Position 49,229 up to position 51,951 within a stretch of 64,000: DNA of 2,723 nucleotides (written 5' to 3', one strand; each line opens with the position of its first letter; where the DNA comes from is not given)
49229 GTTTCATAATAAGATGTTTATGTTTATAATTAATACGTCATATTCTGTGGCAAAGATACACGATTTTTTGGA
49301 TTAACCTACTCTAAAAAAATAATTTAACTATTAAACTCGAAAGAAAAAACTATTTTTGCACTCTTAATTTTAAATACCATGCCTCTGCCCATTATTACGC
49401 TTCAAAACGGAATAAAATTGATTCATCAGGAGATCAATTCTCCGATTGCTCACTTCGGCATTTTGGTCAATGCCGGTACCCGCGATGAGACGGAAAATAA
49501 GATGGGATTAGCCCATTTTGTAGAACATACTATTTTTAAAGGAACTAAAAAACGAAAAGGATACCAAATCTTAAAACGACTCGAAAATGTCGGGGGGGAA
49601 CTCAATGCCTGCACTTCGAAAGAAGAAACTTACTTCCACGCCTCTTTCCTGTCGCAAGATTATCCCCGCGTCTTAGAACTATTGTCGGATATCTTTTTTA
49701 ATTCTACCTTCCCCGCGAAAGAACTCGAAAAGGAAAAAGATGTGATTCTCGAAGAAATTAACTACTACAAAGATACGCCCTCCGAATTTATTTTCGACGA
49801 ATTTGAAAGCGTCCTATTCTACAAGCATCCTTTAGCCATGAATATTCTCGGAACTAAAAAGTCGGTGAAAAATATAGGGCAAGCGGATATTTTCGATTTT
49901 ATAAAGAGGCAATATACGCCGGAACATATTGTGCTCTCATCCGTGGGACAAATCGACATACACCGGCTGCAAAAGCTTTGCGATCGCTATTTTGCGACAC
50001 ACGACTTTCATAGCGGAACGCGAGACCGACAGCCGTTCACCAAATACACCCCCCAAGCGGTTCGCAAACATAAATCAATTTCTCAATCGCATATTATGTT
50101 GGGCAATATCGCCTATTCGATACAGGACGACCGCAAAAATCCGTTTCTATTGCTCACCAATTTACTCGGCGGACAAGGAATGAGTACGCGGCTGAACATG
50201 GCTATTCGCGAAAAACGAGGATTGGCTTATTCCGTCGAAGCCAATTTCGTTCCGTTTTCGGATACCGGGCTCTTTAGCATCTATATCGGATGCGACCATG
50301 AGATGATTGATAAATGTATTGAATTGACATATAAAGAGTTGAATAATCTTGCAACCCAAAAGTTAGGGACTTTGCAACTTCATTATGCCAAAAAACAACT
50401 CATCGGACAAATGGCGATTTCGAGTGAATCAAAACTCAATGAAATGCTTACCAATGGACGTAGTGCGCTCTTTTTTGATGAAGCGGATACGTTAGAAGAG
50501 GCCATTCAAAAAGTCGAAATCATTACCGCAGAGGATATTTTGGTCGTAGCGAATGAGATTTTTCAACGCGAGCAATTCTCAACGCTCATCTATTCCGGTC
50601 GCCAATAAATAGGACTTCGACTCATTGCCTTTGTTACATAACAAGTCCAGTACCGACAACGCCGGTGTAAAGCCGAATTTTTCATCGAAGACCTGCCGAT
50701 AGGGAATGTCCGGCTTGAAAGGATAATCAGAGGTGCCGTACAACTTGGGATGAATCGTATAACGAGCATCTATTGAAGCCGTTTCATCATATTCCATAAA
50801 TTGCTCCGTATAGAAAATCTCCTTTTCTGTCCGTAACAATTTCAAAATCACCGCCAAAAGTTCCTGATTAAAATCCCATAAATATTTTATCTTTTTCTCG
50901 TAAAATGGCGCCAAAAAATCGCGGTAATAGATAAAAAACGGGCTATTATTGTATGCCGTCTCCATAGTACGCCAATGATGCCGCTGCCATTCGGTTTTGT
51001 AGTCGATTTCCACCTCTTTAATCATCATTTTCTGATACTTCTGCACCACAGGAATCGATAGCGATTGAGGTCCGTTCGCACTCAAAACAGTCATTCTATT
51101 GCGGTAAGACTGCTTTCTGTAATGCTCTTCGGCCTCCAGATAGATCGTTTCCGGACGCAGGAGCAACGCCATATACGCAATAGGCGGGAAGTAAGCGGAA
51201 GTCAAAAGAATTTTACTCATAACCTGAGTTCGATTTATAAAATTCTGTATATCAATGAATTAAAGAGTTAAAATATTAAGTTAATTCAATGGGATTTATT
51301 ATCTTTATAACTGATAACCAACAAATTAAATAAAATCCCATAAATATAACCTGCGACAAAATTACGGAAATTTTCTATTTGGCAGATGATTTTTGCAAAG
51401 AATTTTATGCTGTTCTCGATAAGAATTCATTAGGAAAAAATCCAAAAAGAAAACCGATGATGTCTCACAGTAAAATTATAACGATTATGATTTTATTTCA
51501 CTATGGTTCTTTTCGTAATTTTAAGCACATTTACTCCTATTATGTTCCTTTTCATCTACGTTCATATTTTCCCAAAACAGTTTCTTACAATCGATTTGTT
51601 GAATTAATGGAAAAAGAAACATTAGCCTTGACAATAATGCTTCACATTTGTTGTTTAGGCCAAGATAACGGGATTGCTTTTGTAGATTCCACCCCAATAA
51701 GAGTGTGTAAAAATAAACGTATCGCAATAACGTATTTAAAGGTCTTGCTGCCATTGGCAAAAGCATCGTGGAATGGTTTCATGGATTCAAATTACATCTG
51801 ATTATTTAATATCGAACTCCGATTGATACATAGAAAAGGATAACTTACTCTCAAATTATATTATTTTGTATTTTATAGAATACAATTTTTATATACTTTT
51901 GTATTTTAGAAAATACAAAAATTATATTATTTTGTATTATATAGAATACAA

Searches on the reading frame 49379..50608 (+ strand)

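Call 10: search_protein_families(library=pfam, proteins=[window:49379-50608:+], max_evalue=0.001)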
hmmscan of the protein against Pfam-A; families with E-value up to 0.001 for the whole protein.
window:49379-50608:+ (409 aa): 2 families
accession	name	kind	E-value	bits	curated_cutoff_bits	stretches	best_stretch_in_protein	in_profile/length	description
PF00675.25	Peptidase_M16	-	5.6e-36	124.1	22.3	1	20-159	9-148/149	Insulinase (Peptidase family M16)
PF05193.26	Peptidase_M16_C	-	2e-32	112.9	23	1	168-341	4-181/181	Peptidase M16 inactive domain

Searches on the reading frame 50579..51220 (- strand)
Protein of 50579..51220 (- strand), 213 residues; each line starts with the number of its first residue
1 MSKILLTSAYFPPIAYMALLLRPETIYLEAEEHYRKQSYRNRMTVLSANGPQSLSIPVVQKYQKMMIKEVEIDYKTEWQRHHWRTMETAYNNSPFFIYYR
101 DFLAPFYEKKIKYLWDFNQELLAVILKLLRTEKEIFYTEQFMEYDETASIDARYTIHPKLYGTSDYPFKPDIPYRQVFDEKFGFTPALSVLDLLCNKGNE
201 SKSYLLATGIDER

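Call 10: search_protein_families(library=pfam, proteins=[window:50579-51220:-], max_evalue=0.001)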
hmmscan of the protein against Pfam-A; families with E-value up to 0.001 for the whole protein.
window:50579-51220:- (213 aa): 1 family
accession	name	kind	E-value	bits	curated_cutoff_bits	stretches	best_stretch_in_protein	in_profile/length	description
PF08889.16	WbqC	-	7.9e-37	127.6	21.3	1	8-149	2-143/218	WbqC-like protein family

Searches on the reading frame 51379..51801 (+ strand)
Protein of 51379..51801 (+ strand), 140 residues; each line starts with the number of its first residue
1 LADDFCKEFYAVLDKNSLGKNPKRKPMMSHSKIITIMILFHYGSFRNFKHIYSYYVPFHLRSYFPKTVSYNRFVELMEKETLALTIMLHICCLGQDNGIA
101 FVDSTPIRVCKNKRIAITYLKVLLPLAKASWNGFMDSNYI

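Call 10: search_protein_families(library=pfam, proteins=[window:51379-51801:+], max_evalue=0.001)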
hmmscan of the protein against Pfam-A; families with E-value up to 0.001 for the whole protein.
window:51379-51801:+ (140 aa): 1 family
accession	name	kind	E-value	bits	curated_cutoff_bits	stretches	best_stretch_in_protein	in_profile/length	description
PF13612.12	DDE_Tnp_1_3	-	0.00012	22.5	27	1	94-117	2-25/155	Transposase DDE domain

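Call 19: search_protein_families(library=ncbifam, proteins=[window:51379-51801:+], max_evalue=0.01)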
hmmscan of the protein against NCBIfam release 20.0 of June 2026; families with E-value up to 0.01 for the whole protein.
window:51379-51801:+ (140 aa): 1 family
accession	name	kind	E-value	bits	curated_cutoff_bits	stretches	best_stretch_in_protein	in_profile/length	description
NF033520.1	transpos_IS982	equivalog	5.1e-18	65.5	130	1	29-116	1-90/243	IS982 family transposase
